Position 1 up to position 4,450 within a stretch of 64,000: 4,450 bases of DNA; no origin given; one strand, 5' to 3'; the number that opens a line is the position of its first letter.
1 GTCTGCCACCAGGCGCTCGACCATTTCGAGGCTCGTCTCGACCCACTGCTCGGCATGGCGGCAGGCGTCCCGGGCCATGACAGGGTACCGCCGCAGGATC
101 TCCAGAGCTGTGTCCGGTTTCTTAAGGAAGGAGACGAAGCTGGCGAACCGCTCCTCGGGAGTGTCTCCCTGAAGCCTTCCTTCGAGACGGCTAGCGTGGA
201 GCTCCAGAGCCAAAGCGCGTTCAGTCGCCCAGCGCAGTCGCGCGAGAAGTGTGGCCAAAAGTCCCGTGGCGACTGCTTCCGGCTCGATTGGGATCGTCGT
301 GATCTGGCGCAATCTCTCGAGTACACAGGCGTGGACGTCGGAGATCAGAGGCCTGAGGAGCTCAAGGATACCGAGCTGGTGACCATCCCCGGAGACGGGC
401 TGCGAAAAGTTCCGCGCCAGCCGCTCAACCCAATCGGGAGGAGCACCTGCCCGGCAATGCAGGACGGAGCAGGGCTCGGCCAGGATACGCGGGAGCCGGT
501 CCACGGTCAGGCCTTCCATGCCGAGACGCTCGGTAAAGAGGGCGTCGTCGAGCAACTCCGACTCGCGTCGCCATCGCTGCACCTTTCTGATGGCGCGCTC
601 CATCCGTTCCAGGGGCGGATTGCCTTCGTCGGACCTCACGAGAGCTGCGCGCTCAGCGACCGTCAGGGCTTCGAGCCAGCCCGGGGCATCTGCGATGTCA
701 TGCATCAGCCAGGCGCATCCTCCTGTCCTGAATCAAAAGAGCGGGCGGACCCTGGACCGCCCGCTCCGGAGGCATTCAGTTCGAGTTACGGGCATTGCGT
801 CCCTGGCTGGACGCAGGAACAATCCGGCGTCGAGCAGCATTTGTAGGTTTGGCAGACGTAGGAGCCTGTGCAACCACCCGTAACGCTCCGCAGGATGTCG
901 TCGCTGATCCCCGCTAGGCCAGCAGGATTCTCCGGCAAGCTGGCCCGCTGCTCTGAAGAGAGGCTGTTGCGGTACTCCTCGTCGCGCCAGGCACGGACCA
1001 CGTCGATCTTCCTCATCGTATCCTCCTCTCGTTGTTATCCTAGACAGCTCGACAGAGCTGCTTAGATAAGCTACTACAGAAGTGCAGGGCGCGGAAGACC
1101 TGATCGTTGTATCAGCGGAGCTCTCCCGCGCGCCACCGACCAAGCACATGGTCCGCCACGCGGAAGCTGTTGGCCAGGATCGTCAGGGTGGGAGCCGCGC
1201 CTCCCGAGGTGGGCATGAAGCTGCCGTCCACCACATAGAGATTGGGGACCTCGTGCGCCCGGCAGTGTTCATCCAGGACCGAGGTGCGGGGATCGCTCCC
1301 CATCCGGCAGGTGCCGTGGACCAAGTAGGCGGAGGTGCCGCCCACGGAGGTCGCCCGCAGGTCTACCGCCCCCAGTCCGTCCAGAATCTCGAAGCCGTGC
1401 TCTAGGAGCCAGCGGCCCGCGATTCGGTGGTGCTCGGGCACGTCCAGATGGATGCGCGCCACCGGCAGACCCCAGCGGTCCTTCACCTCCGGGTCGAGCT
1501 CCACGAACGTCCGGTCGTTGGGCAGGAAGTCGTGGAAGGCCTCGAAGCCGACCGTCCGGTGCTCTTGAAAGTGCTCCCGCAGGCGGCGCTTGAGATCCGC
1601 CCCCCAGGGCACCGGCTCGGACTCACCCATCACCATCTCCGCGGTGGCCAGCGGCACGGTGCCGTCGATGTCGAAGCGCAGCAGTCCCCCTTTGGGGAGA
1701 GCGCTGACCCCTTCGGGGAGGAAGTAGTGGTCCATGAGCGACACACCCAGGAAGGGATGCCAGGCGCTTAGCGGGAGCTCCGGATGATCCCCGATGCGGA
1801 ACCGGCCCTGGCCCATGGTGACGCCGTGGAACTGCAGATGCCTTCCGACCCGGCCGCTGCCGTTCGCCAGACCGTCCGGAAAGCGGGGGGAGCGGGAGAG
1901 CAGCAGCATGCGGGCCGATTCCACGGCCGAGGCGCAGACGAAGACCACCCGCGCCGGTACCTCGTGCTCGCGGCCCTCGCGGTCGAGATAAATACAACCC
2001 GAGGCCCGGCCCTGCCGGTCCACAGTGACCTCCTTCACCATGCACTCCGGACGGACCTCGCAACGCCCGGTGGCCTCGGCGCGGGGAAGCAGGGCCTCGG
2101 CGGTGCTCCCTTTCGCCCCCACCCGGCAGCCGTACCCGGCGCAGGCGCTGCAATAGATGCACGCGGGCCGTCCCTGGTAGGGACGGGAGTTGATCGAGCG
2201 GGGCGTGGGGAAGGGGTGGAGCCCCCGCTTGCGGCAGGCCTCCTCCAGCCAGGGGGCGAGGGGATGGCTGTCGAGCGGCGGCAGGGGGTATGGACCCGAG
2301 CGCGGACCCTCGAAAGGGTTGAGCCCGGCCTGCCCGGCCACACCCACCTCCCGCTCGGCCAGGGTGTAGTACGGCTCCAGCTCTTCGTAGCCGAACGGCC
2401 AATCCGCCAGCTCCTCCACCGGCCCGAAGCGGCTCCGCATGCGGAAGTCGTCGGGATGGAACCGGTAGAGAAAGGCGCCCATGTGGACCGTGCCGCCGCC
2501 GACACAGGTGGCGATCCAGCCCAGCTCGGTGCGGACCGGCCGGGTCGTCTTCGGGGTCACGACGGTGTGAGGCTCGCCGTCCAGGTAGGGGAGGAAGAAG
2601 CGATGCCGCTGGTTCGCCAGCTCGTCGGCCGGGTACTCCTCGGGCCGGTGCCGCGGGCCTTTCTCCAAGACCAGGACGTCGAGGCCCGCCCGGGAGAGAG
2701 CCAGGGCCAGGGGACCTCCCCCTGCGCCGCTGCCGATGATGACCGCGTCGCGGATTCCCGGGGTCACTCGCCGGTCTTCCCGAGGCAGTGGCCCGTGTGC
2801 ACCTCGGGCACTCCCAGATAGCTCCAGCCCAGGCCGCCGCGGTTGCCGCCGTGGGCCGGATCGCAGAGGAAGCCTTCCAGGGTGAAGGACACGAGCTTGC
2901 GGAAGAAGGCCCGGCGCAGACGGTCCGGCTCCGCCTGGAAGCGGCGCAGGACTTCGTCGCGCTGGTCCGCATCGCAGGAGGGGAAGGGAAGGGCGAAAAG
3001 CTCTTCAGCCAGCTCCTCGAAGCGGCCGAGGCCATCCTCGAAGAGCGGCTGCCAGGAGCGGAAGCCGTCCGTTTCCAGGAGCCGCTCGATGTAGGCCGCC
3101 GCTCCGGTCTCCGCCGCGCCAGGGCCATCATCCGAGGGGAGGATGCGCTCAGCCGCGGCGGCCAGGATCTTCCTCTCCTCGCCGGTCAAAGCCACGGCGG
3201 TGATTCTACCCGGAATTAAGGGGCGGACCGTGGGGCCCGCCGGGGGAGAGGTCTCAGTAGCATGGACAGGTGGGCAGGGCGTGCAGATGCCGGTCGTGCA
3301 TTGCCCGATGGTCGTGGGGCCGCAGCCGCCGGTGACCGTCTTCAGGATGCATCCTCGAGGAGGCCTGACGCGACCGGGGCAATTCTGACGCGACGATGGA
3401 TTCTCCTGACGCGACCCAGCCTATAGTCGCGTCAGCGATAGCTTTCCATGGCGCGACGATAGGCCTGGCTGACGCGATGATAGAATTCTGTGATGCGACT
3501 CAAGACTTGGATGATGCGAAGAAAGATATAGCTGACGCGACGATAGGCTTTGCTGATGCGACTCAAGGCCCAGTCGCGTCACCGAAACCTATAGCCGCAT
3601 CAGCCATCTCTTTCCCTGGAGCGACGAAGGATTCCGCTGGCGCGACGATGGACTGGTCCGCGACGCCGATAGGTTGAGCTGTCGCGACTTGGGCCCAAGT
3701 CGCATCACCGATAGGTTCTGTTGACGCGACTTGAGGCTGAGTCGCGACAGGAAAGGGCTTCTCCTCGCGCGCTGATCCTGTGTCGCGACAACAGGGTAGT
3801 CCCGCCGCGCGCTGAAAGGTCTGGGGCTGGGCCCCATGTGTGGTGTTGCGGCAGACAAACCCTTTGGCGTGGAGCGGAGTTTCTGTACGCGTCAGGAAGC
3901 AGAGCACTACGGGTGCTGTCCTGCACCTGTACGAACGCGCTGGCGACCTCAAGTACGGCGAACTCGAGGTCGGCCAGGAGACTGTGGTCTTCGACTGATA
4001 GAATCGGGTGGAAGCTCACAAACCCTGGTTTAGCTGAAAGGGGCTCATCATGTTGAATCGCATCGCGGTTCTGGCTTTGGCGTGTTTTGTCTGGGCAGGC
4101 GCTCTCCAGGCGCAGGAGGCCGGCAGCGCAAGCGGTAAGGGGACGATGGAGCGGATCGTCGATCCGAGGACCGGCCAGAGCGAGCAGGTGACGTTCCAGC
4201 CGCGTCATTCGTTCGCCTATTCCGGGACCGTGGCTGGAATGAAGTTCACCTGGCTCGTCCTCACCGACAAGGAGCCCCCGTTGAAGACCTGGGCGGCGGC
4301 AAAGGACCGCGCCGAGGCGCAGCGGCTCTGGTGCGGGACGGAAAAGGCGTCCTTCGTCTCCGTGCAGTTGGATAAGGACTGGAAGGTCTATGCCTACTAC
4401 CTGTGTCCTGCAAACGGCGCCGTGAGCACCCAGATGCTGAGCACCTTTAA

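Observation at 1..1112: Edge-truncated class II lanthipeptide locus: mersacidin-type leader fused to a novel Cys-rich core, followed by a LanM-like gene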

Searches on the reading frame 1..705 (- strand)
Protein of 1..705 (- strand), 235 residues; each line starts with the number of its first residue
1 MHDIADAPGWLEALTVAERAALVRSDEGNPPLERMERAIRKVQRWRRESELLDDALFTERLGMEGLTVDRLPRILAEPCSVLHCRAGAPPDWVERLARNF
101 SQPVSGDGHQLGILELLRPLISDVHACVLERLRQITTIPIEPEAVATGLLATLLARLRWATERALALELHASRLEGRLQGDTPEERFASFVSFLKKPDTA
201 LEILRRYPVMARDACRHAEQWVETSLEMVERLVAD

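Call 5: search_protein_families(library=pfam, proteins=[window:1-705:-], max_evalue=1)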
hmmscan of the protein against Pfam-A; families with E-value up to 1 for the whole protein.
seq(235 aa): 3 families
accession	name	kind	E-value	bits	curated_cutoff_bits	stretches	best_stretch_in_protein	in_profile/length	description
PF12112.13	DUF3579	-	0.012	16.5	25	1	88-129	18-60/90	Protein of unknown function (DUF3579)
PF13575.12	DUF4135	-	0.12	11.9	29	1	207-235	1-29/378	Domain of unknown function (DUF4135)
PF13449.12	Phytase-like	-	0.13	12.6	27.6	1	12-69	71-132/284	Esterase-like activity of phytase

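Call 6: search_protein_families(library=ncbifam, proteins=[window:1-705:-], max_evalue=1)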
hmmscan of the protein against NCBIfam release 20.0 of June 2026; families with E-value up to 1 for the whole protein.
seq(235 aa): 1 family
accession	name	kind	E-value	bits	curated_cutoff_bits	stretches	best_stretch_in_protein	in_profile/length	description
TIGR03897.1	lanti_2_LanM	subfamily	1.9e-21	75.6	304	1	116-235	2-121/932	type 2 lanthipeptide synthetase LanM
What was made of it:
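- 1..705 (-): lanM / theM-like class II lanthipeptide synthetase, first 235 of 1061 codons. AGGAGG at 719-724 lies 13 nt before the ATG. TIGR03897 match (call 6).
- On Class II lanthipeptide system (LanA + LanM): The window fragment hits TIGR03897 positions 2-121 (call 6).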

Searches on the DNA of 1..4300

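Call 62: search_rna_families(source=window, start=1, end=4300, threshold=evalue, max_evalue=0.1)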
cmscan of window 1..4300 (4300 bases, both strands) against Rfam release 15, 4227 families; matches with E-value up to 0.1: 0.
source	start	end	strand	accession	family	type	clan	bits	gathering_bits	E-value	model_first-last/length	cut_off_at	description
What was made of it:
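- Tried and rejected: Rfam on 1-4300 at E up to 0.1: nothing found (call 62).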
